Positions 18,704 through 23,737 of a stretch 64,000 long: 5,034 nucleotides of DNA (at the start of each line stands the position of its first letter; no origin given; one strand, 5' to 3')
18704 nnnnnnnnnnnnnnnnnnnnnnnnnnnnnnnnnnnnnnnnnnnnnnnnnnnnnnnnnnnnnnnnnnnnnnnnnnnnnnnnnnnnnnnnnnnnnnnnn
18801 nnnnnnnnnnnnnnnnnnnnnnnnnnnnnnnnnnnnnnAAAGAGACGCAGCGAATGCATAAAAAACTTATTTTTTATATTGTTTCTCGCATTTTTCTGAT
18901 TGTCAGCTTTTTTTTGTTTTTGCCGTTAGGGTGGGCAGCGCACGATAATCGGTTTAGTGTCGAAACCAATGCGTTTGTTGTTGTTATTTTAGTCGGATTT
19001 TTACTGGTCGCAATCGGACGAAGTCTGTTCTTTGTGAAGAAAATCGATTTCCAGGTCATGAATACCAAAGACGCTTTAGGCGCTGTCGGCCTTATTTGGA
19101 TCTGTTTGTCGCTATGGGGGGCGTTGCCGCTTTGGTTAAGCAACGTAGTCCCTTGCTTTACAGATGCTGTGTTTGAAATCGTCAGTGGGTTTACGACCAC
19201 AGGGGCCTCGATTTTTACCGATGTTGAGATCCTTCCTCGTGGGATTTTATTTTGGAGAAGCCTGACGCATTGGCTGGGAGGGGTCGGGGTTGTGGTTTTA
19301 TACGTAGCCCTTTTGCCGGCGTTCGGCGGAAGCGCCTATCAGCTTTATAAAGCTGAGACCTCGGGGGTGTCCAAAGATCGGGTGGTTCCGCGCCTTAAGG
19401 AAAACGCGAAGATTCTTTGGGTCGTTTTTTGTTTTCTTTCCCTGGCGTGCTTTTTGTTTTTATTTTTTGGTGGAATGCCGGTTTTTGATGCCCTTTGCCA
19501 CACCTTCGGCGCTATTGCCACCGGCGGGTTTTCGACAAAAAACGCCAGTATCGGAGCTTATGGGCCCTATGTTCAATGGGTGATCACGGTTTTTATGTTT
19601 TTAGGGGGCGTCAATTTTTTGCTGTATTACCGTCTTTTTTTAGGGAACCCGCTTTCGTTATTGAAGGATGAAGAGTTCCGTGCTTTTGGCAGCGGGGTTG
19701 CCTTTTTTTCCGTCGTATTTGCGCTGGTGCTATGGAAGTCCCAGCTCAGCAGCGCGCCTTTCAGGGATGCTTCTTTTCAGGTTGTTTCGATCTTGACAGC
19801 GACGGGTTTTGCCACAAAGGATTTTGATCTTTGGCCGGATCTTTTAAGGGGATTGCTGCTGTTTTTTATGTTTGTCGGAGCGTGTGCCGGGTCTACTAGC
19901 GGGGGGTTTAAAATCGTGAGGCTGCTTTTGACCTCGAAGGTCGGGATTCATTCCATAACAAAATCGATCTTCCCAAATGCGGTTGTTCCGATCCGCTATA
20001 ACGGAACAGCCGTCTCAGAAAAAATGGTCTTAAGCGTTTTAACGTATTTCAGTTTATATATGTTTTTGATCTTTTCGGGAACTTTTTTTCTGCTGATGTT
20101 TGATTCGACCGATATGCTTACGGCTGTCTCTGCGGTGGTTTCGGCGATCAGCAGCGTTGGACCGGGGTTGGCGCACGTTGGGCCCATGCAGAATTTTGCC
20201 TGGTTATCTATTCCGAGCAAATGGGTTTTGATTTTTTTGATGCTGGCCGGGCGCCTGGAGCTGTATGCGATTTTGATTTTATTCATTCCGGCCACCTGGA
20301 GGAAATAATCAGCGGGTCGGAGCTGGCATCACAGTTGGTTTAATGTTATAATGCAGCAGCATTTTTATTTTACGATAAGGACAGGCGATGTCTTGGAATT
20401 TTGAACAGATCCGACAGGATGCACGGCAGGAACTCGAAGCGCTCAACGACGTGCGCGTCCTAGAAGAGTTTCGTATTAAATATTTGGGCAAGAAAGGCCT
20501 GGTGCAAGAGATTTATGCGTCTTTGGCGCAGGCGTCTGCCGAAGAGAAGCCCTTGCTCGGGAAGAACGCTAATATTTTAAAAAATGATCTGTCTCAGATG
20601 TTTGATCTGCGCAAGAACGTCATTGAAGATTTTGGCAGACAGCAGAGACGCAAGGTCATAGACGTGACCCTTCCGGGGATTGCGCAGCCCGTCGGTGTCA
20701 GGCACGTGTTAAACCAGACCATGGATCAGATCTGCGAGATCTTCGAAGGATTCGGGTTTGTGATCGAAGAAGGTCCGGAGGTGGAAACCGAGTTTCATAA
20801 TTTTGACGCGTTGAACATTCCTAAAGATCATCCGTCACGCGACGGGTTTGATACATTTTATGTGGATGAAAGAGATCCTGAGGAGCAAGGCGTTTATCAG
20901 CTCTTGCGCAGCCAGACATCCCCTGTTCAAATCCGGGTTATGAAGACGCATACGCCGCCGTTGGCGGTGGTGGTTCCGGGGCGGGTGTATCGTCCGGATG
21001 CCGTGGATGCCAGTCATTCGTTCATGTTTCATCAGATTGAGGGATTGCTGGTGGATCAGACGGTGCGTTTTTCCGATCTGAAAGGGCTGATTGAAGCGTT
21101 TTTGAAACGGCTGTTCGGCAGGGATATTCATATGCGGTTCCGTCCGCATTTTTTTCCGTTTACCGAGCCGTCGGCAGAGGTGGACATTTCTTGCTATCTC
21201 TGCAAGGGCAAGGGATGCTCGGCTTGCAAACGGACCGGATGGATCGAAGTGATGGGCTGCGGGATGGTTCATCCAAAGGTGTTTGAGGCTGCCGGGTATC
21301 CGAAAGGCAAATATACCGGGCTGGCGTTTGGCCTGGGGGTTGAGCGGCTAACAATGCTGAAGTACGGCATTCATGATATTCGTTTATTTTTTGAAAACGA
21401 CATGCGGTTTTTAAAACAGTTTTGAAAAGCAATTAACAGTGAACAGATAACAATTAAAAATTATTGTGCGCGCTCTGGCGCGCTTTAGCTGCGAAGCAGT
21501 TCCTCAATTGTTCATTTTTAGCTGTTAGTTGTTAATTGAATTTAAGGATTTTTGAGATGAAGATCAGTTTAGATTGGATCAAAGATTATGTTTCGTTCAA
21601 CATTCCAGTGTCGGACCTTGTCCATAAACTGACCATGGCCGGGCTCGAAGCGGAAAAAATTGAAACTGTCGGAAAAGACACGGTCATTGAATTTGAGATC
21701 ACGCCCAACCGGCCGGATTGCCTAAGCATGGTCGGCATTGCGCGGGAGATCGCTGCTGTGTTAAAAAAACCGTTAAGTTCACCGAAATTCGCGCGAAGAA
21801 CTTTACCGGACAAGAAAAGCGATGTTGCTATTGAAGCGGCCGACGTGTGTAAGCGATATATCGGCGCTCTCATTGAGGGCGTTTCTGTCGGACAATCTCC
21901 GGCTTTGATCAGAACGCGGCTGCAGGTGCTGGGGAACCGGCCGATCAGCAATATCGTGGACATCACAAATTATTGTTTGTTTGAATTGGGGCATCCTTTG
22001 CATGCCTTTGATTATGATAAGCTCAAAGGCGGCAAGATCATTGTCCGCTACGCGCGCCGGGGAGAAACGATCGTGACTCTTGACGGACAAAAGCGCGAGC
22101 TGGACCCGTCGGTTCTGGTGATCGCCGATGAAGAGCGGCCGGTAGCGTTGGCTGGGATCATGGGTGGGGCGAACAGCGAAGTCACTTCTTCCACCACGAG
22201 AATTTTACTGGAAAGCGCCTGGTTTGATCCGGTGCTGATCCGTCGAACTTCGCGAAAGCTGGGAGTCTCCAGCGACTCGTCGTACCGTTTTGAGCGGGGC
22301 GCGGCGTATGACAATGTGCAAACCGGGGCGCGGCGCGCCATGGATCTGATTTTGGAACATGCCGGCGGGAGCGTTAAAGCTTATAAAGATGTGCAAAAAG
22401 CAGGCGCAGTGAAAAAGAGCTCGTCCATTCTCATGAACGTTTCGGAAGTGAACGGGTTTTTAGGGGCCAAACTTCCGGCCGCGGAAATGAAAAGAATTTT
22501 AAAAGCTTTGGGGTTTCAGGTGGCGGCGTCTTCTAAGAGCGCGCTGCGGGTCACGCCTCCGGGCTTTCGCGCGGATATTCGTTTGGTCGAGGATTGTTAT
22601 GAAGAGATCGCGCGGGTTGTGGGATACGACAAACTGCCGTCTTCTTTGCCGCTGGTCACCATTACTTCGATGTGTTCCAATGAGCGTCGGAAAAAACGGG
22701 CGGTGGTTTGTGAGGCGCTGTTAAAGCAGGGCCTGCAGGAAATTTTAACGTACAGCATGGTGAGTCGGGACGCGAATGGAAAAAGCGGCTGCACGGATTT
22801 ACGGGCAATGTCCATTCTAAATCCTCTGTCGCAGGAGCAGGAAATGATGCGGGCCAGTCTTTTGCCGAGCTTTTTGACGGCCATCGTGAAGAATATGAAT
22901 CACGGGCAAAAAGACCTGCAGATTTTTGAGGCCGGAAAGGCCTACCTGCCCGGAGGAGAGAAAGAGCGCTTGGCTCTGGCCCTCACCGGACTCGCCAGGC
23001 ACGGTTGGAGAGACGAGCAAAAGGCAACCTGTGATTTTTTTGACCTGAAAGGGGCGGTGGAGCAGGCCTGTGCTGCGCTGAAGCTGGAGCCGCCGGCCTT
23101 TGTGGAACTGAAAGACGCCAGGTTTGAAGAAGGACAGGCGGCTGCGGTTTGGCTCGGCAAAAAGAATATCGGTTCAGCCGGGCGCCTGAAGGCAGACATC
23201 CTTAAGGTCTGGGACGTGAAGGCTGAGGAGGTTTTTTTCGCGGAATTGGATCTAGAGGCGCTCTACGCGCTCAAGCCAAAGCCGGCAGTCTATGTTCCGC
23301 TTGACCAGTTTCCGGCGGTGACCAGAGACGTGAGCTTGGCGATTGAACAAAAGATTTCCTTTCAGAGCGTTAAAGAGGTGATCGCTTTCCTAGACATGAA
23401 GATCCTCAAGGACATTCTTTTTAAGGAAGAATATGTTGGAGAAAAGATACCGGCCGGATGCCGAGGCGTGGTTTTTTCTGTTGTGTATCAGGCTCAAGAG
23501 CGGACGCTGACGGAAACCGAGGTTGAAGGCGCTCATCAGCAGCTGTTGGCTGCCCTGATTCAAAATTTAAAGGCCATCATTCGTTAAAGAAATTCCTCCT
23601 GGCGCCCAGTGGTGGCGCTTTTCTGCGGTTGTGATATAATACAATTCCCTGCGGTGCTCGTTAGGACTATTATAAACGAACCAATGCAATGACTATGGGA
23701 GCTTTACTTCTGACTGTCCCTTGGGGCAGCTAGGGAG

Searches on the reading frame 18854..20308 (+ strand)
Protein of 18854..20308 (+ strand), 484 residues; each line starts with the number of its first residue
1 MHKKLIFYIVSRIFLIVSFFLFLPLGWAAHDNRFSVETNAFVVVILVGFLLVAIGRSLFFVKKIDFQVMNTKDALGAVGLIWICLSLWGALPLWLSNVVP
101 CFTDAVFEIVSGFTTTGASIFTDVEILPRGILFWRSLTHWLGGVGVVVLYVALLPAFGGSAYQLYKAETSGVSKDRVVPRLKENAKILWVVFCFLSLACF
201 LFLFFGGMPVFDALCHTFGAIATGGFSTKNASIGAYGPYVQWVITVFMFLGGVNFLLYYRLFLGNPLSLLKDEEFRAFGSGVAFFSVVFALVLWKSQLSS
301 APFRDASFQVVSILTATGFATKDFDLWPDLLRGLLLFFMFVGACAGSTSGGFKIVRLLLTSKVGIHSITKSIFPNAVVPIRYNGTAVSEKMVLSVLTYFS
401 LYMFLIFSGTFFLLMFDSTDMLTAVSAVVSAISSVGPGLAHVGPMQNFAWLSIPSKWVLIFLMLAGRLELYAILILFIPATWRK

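Call 53: search_protein_families(library=pfam, proteins=[window:18854-20308:+], max_evalue=0.00001)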
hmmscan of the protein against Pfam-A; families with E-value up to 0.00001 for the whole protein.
window:18854-20308:+ (484 aa): 1 family
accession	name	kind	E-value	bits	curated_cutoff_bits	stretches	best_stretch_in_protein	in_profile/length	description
PF02386.22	TrkH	-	1.6e-70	238.4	27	1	47-478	8-491/502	Cation transport protein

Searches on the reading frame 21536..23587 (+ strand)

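Call 53: search_protein_families(library=pfam, proteins=[window:21536-23587:+], max_evalue=0.00001)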
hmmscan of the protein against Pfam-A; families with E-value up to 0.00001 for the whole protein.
window:21536-23587:+ (683 aa): 4 families
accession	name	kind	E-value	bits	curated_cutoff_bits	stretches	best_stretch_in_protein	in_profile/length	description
PF03483.22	B3_4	-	8e-67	224.6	29.3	1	105-277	2-174/174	B3/4 domain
PF17759.6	tRNA_synthFbeta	-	9.9e-47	159.6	22.4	1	367-573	1-214/214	Phenylalanyl tRNA synthetase beta chain CLM domain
PF03484.21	B5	-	2.5e-22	79.3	28.6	1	299-364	2-67/67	tRNA synthetase B5 domain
PF03147.19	FDX-ACB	-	3.4e-20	72.7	31.1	1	591-683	2-94/94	Ferredoxin-fold anticodon binding domain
